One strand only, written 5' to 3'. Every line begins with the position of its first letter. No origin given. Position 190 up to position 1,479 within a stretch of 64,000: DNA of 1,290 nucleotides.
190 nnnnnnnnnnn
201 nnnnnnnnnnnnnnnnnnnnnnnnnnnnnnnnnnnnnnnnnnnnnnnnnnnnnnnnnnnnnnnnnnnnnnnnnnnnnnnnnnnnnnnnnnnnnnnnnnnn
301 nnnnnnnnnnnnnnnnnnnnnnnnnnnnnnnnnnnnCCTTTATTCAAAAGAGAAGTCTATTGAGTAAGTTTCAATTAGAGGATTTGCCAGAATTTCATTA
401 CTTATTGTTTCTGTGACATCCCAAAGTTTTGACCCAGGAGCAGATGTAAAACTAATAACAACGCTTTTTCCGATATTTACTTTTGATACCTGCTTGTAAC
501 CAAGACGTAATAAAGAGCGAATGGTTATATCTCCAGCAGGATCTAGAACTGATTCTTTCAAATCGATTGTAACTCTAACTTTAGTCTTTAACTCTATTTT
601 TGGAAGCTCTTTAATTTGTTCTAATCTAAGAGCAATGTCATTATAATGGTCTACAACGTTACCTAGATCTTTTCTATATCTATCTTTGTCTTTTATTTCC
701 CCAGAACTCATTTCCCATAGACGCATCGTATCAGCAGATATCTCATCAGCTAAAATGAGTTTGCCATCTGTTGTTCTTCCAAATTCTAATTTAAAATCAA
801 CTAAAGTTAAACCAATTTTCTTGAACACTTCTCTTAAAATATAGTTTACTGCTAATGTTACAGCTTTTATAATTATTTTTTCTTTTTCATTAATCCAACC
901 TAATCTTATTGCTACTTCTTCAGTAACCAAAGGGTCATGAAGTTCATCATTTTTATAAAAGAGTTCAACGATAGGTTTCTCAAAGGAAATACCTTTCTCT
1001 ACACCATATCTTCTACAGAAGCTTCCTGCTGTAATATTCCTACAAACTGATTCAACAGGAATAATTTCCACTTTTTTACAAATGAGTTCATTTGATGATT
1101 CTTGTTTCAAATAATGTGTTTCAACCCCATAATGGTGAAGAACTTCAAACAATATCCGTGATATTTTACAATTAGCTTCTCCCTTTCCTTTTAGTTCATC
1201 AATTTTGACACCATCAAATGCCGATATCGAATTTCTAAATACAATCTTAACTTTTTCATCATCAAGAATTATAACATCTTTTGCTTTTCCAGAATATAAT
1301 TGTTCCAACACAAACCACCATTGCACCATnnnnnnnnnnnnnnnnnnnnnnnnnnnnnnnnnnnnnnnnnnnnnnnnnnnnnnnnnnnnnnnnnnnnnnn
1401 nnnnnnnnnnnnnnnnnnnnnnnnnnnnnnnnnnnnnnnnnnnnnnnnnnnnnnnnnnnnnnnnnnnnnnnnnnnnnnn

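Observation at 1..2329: Apparent PurC-PurS fusion upstream of purQ, with a divergent PurR-like HTH-PRTase regulator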

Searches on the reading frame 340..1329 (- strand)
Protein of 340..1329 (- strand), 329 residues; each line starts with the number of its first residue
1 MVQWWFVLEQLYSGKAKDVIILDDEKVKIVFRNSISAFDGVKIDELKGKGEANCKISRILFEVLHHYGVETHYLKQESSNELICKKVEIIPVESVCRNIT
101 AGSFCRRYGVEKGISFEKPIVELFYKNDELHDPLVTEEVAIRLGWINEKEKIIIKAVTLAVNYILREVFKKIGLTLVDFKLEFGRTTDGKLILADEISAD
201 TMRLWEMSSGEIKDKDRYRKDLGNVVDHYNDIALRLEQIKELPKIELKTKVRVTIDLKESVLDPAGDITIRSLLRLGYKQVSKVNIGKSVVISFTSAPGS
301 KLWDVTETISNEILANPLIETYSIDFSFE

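Call 3: search_protein_families(library=pfam, proteins=[window:340-1329:-], max_evalue=0.01)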
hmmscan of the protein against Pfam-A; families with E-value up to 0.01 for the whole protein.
window:340-1329:- (329 aa): 2 families
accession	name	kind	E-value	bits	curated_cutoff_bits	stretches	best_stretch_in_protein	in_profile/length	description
PF01259.24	SAICAR_synt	-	2.9e-74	250.2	20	1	10-233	1-230/233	SAICAR synthetase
PF02700.19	PurS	-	7.4e-17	61.7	22.2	1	250-325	1-76/77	Phosphoribosylformylglycinamidine (FGAM) synthase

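Call 4: search_protein_families(library=ncbifam, proteins=[window:340-1329:-], max_evalue=0.01)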
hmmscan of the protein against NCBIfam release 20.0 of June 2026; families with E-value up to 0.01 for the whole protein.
window:340-1329:- (329 aa): 12 families
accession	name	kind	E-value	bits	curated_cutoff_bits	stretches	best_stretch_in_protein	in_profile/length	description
TIGR00081.1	purC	equivalog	6e-66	222.7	189.9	1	9-222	6-232/279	phosphoribosylaminoimidazolesuccinocarboxamide synthase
NF009251.0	PRK12607.1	equivalog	1.2e-22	80.2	371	1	8-209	16-231/315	phosphoribosylaminoimidazolesuccinocarboxamide synthase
NF010568.0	PRK13961.1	equivalog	1.7e-18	66.9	251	1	8-209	13-239/297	phosphoribosylaminoimidazolesuccinocarboxamide synthase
NF004630.0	PRK05974.1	equivalog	2.8e-17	62.5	75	1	249-326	2-79/83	phosphoribosylformylglycinamidine synthase subunit PurS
NF010564.0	PRK13959.1-1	subfamily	1.2e-15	57.4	459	1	11-209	4-227/294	phosphoribosylaminoimidazolesuccinocarboxamide synthase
TIGR00302.1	TIGR00302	equivalog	1.3e-14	54.2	39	1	250-325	2-77/80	phosphoribosylformylglycinamidine synthase subunit PurS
NF010567.0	PRK13960.1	equivalog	1e-08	34.4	581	1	25-136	54-171/367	phosphoribosylaminoimidazolesuccinocarboxamide synthase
TIGR02735.1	purC_vibrio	equivalog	3.2e-08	32.8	394.2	1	24-136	52-170/365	phosphoribosylaminoimidazolesuccinocarboxamide synthase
NF005019.0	PRK06423.1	equivalog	1.1e-07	32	122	1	250-325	2-71/74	phosphoribosylformylglycinamidine synthase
NF010566.0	PRK13959.1-4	equivalog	1.6e-06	27.5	546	1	28-81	22-76/339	phosphoribosylaminoimidazolesuccinocarboxamide synthase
NF006298.0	PRK08487.1-1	equivalog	0.00032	20.3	530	1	188-260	183-257/321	DNA polymerase III subunit delta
NF004450.0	PRK05783.1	equivalog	0.0065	16.7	96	0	249-319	3-74/84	hypothetical protein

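Call 5: find_homologous_proteins(query=window:340-1329:-)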
Query window:340-1329:- (329 aa): 7112 proteins with E <= 0.001 among 8000 candidates; the best 120 are listed.
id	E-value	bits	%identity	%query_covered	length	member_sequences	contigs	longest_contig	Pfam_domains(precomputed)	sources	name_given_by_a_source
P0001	6.3e-190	648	92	98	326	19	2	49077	PF01259.25,PF02700.20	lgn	-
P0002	4.1e-142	491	69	97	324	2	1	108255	PF01259.25,PF02700.20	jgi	-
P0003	2.1e-132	459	64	96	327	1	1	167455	PF01259.25,PF02700.20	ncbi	-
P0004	1.1e-126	441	62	96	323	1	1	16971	PF01259.25,PF02700.20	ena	-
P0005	1.3e-126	440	63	96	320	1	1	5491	PF01259.25,PF02700.20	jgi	jgi:phosphoribosylaminoimidazole-succinocarboxamide synthase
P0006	1.0e-125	437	61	96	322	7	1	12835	PF01259.25,PF02700.20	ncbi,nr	ncbi:MAG: phosphoribosylaminoimidazolesuccinocarboxamide synthase [Candidatus Heimdallarchaeota arch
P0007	1.3e-124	434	62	96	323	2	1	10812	PF01259.25,PF02700.20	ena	-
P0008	2.5e-124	433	62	96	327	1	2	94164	PF01259.25,PF02700.20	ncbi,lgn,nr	ncbi:MAG: phosphoribosylaminoimidazolesuccinocarboxamide synthase [Candidatus Heimdallarchaeota arch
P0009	9.7e-124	431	61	96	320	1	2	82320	PF01259.25,PF02700.20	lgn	-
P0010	8.3e-123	428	60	98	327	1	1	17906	PF01259.25,PF02700.20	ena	-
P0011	2.0e-122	427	61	98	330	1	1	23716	PF01259.25,PF02700.20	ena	-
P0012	2.2e-122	426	61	96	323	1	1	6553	PF01259.25,PF02700.20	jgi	jgi:phosphoribosylaminoimidazole-succinocarboxamide synthase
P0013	3.7e-122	426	60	97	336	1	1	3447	PF01259.25,PF02700.20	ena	-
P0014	3.0e-121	423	59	97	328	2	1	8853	PF01259.25,PF02700.20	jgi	jgi:phosphoribosylaminoimidazole-succinocarboxamide synthase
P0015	2.1e-120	420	59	97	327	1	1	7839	PF01259.25,PF02700.20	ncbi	-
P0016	3.7e-120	419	60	97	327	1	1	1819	PF01259.25,PF02700.20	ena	-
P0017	1.2e-119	418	57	97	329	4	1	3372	PF01259.25,PF02700.20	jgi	-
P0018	1.9e-119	417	60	97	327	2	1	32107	PF01259.25,PF02700.20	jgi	jgi:phosphoribosylaminoimidazole-succinocarboxamide synthase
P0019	2.1e-119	417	61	96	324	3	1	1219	PF01259.25,PF02700.20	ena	-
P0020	3.1e-119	416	58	96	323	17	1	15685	PF01259.25,PF02700.20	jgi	-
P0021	6.4e-119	415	56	97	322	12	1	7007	PF01259.25,PF02700.20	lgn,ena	-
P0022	9.5e-119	415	59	97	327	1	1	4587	PF01259.25,PF02700.20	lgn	-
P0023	1.2e-118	414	59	97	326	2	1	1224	PF01259.25,PF02700.20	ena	-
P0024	3.5e-118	413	59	96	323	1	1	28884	PF01259.25,PF02700.20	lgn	-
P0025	1.4e-117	411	57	97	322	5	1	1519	PF01259.25,PF02700.20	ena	-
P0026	3.5e-116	406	58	97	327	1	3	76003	PF01259.25,PF02700.20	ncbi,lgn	-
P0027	3.7e-114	399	57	95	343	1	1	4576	PF01259.25,PF02700.20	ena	-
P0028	3.3e-113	396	56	100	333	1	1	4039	PF01259.25,PF02700.20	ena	-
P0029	4.3e-111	389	57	95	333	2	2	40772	PF01259.25,PF02700.20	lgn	-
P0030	3.7e-110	386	56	95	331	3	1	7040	PF01259.25,PF02700.20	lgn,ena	-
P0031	3.9e-109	383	57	96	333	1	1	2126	PF01259.25,PF02700.20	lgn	-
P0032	8.9e-109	382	57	95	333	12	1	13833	PF01259.25,PF02700.20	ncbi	-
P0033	1.7e-108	381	57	95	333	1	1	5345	PF01259.25,PF02700.20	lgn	-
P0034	2.5e-108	380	57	95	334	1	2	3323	PF01259.25,PF02700.20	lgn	-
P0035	4.0e-107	376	56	96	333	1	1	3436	PF01259.25,PF02700.20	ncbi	-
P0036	1.0e-105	372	55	97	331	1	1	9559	PF01259.25,PF02700.20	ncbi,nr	ncbi:MAG: phosphoribosylaminoimidazolesuccinocarboxamide synthase [Candidatus Heimdallarchaeota arch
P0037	2.9e-105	370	53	97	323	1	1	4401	PF01259.25,PF02700.20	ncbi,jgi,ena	-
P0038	3.4e-99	350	60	81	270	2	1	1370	PF01259.25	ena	-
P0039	4.8e-82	294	44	96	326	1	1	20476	PF01259.25,PF02700.20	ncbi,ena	-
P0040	3.0e-81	291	45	96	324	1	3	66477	PF01259.25,PF02700.20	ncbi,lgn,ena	-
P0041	1.4e-80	289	43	97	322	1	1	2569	PF01259.25,PF02700.20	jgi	jgi:phosphoribosylaminoimidazole-succinocarboxamide synthase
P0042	1.6e-79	286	44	97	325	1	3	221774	PF01259.25,PF02700.20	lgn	-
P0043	2.8e-79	285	45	95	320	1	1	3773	PF01259.25,PF02700.20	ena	-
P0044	7.2e-79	283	45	97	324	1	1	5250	PF01259.25,PF02700.20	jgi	jgi:phosphoribosylaminoimidazole-succinocarboxamide synthase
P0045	1.1e-78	283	42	96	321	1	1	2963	PF01259.25,PF02700.20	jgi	jgi:phosphoribosylaminoimidazole-succinocarboxamide synthase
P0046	4.9e-78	281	46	97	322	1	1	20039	PF01259.25,PF02700.20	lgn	-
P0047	5.4e-78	281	45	96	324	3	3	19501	PF01259.25,PF02700.20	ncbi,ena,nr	ncbi:MAG: phosphoribosylaminoimidazolesuccinocarboxamide synthase [Candidatus Heimdallarchaeota arch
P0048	2.0e-76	275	45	97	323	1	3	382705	PF01259.25,PF02700.20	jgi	jgi:phosphoribosylaminoimidazole-succinocarboxamide synthase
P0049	2.6e-76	275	44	98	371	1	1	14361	PF01259.25,PF02700.20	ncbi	-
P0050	3.0e-75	272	44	97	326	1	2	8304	PF01259.25,PF02700.20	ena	-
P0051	3.9e-75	271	45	98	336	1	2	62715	PF01259.25,PF02700.20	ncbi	-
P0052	1.7e-74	269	44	96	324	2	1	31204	PF01259.25,PF02700.20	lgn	-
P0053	4.5e-74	268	44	97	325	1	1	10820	PF01259.25,PF02700.20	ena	-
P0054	5.7e-74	267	43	95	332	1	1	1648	PF01259.25,PF02700.20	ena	-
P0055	8.1e-74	267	45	98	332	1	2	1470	PF01259.25,PF02700.20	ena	-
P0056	1.3e-73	266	40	96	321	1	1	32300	PF01259.25,PF02700.20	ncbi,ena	ncbi:MAG: phosphoribosylaminoimidazolesuccinocarboxamide synthase [Candidatus Thorarchaeota archaeon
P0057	1.1e-72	263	44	98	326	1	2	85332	PF01259.25,PF02700.20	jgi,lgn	jgi:phosphoribosylaminoimidazole-succinocarboxamide synthase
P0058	2.7e-72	262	41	95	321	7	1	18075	PF01259.25,PF02700.20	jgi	-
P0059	1.1e-71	260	40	97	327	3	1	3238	PF01259.25,PF02700.20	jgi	-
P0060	3.3e-71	258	41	95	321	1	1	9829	PF01259.25,PF02700.20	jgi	jgi:phosphoribosylaminoimidazole-succinocarboxamide synthase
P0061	5.6e-71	258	44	97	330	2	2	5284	PF01259.25,PF02700.20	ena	-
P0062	9.6e-71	257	42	91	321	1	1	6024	PF01259.25,PF02700.20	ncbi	-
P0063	1.0e-70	257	42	97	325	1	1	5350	PF01259.25,PF02700.20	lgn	-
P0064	1.0e-70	257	42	91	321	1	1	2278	PF01259.25,PF02700.20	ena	-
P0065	7.0e-70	254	41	96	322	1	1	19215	PF01259.25,PF02700.20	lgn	-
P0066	7.7e-69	251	58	63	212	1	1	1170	PF01259.25,PF02700.20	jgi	jgi:phosphoribosylaminoimidazole-succinocarboxamide synthase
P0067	1.4e-68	250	39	95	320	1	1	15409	PF01259.25,PF02700.20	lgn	-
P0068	3.1e-68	249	39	96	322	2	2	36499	PF01259.25,PF02700.20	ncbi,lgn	ncbi:MAG: phosphoribosylaminoimidazolesuccinocarboxamide synthase [Candidatus Thorarchaeota archaeon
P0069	4.6e-67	245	40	97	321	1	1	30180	PF01259.25,PF02700.20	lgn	-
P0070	1.2e-65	240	50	70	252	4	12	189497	PF01259.25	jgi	jgi:phosphoribosylaminoimidazole-succinocarboxamide synthase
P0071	1.7e-65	240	40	92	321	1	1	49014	PF01259.25,PF02700.20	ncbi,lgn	ncbi:MAG: phosphoribosylformylglycinamidine synthase subunit PurS [Candidatus Sifarchaeia archaeon]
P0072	2.5e-65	239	39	96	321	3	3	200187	PF01259.25,PF02700.20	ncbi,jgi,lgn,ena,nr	ncbi:MAG: phosphoribosylaminoimidazolesuccinocarboxamide synthase [Candidatus Thorarchaeota archaeon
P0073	3.3e-65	239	51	70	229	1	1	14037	PF01259.25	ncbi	-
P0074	5.6e-65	238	51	70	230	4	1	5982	PF01259.25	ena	-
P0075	6.7e-65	238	41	96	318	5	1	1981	PF01259.25,PF02700.20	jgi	jgi:phosphoribosylaminoimidazole-succinocarboxamide synthase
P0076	1.7e-64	236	49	69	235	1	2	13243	PF01259.25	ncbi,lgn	-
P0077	4.7e-64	235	40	96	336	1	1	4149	PF01259.25,PF02700.20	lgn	-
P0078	7.2e-64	234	50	70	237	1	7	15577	PF01259.25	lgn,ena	-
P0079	8.6e-64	234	50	71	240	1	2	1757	PF01259.25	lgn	-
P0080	1.1e-63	234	49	69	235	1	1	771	PF01259.25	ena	-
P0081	1.1e-63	234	49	69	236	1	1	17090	PF01259.25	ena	-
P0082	1.1e-63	234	49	69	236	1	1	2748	PF01259.25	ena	-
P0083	1.1e-63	234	48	69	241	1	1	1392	PF01259.25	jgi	jgi:phosphoribosylaminoimidazole-succinocarboxamide synthase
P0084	1.2e-63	234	49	69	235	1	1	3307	PF01259.25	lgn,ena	-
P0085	1.2e-63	234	49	69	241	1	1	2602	PF01259.25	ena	-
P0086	1.3e-63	233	49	69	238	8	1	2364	PF01259.25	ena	-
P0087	1.3e-63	233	50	69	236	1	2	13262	PF01259.25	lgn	-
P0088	1.3e-63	233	49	69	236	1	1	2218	PF01259.25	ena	-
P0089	1.6e-63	233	48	69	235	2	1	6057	PF01259.25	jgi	-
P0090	2.8e-63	232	48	69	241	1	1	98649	PF01259.25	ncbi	-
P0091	3.5e-63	232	53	70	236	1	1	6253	PF01259.25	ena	-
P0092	3.6e-63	232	48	69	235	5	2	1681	PF01259.25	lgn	-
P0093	4.0e-63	232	48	69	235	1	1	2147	PF01259.25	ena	-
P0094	4.2e-63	232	49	69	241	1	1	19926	PF01259.25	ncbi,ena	-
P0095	4.2e-63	232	48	69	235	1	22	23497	PF01259.25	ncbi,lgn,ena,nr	ncbi:MAG: phosphoribosylaminoimidazolesuccinocarboxamide synthase [Clostridia bacterium]|nr:phosphor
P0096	4.6e-63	232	49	69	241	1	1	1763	PF01259.25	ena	-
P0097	4.8e-63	232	50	68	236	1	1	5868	PF01259.25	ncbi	-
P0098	5.5e-63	231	48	69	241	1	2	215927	PF01259.25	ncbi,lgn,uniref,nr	ncbi:phosphoribosylaminoimidazole-succinocarboxamide synthase [Desulfurobacterium pacificum]|uniref:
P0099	5.7e-63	231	40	98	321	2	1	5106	PF01259.25,PF02700.20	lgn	-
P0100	5.9e-63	231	50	69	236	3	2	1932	PF01259.25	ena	-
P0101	6.2e-63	231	50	69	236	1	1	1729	PF01259.25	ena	-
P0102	6.6e-63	231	50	69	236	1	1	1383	PF01259.25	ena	-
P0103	7.4e-63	231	47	71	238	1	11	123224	PF01259.25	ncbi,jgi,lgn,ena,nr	ncbi:MAG: phosphoribosylaminoimidazole-succinocarboxamide synthase [Meiothermus sp.]|jgi:phosphoribo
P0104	8.2e-63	231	48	69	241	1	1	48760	PF01259.25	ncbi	-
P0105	8.2e-63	231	48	69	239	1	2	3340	PF01259.25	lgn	-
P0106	8.7e-63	231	52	70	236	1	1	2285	PF01259.25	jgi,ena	-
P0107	9.0e-63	231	48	69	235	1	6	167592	PF01259.25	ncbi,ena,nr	ncbi:MAG: phosphoribosylaminoimidazolesuccinocarboxamide synthase [Clostridia bacterium]|nr:phosphor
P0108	9.5e-63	231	48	69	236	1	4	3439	PF01259.25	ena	-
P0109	9.9e-63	230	48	69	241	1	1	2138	PF01259.25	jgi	-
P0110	1.0e-62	230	47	71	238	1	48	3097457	PF01259.25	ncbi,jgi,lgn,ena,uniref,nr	ncbi:phosphoribosylaminoimidazole-succinocarboxamide synthase [Meiothermus ruber DSM 1279]|jgi:phosp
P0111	1.1e-62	230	40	96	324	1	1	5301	PF01259.25,PF02700.20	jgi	-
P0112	1.1e-62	230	48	69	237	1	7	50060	PF01259.25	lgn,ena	-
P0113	1.1e-62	230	47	71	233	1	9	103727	PF01259.25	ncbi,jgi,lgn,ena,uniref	ncbi:MAG: phosphoribosylaminoimidazolesuccinocarboxamide synthase [Meiothermus ruber]|uniref:Phospho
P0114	1.1e-62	230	47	71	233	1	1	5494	PF01259.25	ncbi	-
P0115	1.3e-62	230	50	69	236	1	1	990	PF01259.25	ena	-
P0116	1.4e-62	230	49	69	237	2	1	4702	PF01259.25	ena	-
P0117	1.4e-62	230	47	71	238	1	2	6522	PF01259.25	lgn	-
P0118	1.4e-62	230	40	96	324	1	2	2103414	PF01259.25,PF02700.20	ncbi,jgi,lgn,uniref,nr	ncbi:phosphoribosylaminoimidazolesuccinocarboxamide synthase [Acetomicrobium hydrogeniformans]|jgi:p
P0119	1.5e-62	230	49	71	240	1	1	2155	PF01259.25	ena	-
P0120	1.5e-62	230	47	71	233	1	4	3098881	PF01259.25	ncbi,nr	ncbi:phosphoribosylaminoimidazolesuccinocarboxamide synthase [Meiothermus ruber]|nr:phosphoribosylam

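Call 12: find_related_loci(query=window:340-1329:-, collection=genome_contigs, flank=6000)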
Query window:340-1329:- (329 aa) in genome_contigs; peptide patterns used: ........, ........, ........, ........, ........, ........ (x = any residue, [..] = any of these).
58 stretches matched a pattern; 12 encode a relative of the query (tblastn E <= 1e-3); 11 distinct loci.
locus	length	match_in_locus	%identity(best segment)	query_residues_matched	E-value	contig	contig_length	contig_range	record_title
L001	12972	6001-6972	92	6-329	0e+0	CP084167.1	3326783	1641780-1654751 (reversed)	MAG: Candidatus Heimdallarchaeum endolithica isolate PR6 chromosome, complete genome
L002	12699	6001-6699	47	8-239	1e-69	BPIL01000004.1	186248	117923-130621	MAG: Meiothermus sp. KatS3mg071 DNA, contig_17288, whole genome shotgun sequence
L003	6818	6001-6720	47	2-243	4e-70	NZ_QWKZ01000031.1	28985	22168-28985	Meiothermus luteus strain KCTC 52599 contig_31, whole genome shotgun sequence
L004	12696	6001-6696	48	6-236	8e-70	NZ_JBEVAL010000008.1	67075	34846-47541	MAG: Meiothermus cerbereus isolate TW003M Tamdykul_water_contig_33, whole genome shotgun sequence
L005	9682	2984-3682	47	8-239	6e-70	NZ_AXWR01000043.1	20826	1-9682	Meiothermus taiwanensis DSM 14542 H572DRAFT_scaffold00040.40_C, whole genome shotgun sequence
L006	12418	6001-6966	40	8-325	7e-70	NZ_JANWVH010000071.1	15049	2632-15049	MAG: Meiothermus sp. isolate SKYG110 NODE_71_length_15049_cov_5.249733, whole genome shotgun sequence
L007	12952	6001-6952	47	7-325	2e-69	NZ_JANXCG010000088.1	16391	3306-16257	MAG: Meiothermus sp. isolate SKYB64 k141_443452, whole genome shotgun sequence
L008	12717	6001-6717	47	8-237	2e-66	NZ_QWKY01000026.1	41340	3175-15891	Meiothermus hypogaeus strain DSM 23238 contig_26, whole genome shotgun sequence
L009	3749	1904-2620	47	8-237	1e-65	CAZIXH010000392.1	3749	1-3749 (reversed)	MAG TPA_asm: uncultured bacterium isolate binchicken_co23_221 genome assembly, contig: k141_1011770, whole genome shotgu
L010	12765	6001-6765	43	8-237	1e-61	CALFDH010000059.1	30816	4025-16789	MAG: uncultured Meiothermus sp. isolate R1_Bin_Bin_181_1 genome assembly, contig: c_000002876562, whole genome shotgun s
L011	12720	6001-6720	45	4-237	3e-61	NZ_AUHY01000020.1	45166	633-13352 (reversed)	Meiothermus rufus DSM 22234 G552DRAFT_scaffold00018.18_C, whole genome shotgun sequence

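Call 23: find_encoding_contigs(protein=P0002, flank=5000, max_places=2)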
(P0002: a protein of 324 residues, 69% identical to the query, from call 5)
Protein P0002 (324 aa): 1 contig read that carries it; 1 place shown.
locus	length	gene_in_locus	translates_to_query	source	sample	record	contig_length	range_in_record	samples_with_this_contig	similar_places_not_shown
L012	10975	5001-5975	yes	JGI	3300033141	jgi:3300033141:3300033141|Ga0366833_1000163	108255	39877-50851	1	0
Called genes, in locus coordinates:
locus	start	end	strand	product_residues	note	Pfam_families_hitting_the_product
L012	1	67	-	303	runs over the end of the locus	-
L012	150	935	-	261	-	PF00156:Pribosyltran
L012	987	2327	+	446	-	PF00149:Metallophos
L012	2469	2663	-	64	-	-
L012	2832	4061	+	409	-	-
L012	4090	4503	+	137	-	-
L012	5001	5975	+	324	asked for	PF01259:SAICAR_synt, PF02700:PurS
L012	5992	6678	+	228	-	PF07685:GATase_3, PF13507:GATase_5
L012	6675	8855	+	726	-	PF18072:FGAR-AT_linker, PF00586:AIRS, PF02769:AIRS_C, PF00586:AIRS, PF02769:AIRS_C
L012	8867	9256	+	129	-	PF00731:AIRC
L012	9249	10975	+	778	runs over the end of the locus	PF00206:Lyase_1, PF10397:ADSL_C, PF00586:AIRS, PF02769:AIRS_C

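Call 24: find_encoding_contigs(protein=P0003, flank=5000, max_places=2)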
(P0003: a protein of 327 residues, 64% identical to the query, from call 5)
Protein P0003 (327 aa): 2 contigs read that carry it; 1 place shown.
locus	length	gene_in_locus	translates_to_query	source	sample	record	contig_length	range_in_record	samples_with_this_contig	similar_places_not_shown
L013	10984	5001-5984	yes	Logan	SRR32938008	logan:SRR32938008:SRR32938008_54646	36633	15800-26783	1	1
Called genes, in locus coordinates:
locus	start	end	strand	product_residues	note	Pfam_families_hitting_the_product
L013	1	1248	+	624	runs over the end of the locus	PF07705:CARDB (weak)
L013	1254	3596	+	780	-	PF13646:HEAT_2 (faint)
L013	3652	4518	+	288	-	PF02645:DegV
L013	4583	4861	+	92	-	-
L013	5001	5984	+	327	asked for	PF01259:SAICAR_synt, PF02700:PurS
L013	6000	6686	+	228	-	PF07685:GATase_3, PF13507:GATase_5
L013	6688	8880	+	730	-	PF18072:FGAR-AT_linker (weak), PF00586:AIRS, PF02769:AIRS_C, PF00586:AIRS, PF02769:AIRS_C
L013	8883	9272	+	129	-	PF00731:AIRC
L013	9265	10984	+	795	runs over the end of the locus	PF00206:Lyase_1, PF10397:ADSL_C, PF00586:AIRS, PF02769:AIRS_C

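Call 25: find_encoding_contigs(protein=P0008, flank=5000, max_places=2)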
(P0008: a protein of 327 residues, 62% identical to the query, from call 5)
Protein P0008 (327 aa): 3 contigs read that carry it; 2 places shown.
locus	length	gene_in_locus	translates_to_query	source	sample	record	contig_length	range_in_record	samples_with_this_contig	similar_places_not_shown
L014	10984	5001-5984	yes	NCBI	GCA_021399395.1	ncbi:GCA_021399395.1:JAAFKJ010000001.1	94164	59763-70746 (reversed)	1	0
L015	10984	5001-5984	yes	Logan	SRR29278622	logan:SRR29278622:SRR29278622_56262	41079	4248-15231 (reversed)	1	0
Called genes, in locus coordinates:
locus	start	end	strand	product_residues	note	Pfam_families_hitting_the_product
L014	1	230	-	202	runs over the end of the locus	PF00156:Pribosyltran (weak)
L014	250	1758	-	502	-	PF00117:GATase, PF07722:Peptidase_C26, PF02540:NAD_synthase (faint), PF03054:tRNA_Me_trans (faint), PF06508:QueC (faint), PF00958:GMP_synt_C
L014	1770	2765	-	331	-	PF06849:DUF1246, PF06973:DUF1297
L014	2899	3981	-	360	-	PF06849:DUF1246, PF06973:DUF1297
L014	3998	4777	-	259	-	PF00156:Pribosyltran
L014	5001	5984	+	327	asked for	PF01259:SAICAR_synt, PF02700:PurS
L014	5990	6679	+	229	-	PF07685:GATase_3, PF13507:GATase_5, PF00117:GATase (faint)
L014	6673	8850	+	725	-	PF18072:FGAR-AT_linker, PF00586:AIRS, PF02769:AIRS_C, PF00586:AIRS, PF02769:AIRS_C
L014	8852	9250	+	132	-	PF00731:AIRC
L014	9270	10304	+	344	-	PF00586:AIRS, PF02769:AIRS_C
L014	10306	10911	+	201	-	PF00551:Formyl_trans_N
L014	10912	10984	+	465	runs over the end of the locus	PF13537:GATase_7, PF00156:Pribosyltran (weak)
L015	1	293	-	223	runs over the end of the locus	PF00156:Pribosyltran (weak)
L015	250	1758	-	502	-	PF00117:GATase, PF07722:Peptidase_C26, PF02540:NAD_synthase (faint), PF03054:tRNA_Me_trans (faint), PF06508:QueC (faint), PF00958:GMP_synt_C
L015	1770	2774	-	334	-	PF06849:DUF1246, PF06973:DUF1297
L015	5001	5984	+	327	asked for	PF01259:SAICAR_synt, PF02700:PurS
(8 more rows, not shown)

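Call 34: find_encoding_contigs(protein=P0048, flank=6000, max_places=1)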
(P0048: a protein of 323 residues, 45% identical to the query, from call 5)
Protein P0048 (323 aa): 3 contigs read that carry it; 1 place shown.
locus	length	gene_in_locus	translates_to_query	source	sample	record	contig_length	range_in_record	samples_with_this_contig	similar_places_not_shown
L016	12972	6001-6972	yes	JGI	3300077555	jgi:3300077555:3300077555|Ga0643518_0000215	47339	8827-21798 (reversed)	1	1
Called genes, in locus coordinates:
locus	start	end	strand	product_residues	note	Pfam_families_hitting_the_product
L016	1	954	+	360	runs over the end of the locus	-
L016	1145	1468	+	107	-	PF00137:ATP-synt_C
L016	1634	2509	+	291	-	PF02645:DegV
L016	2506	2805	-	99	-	-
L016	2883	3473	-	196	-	PF00300:His_Phos_1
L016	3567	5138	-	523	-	PF00117:GATase, PF07722:Peptidase_C26, PF02540:NAD_synthase (weak), PF03054:tRNA_Me_trans (faint), PF00958:GMP_synt_C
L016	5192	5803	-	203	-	PF22285:DUF6962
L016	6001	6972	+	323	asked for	PF01259:SAICAR_synt, PF02700:PurS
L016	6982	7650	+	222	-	PF07685:GATase_3 (weak), PF13507:GATase_5, PF00117:GATase (weak)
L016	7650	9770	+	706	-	PF18072:FGAR-AT_linker (weak), PF00586:AIRS, PF02769:AIRS_C, PF00586:AIRS, PF02769:AIRS_C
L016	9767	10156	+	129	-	PF00731:AIRC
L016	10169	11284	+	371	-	PF00586:AIRS, PF02769:AIRS_C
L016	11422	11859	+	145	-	PF00551:Formyl_trans_N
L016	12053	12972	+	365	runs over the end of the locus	-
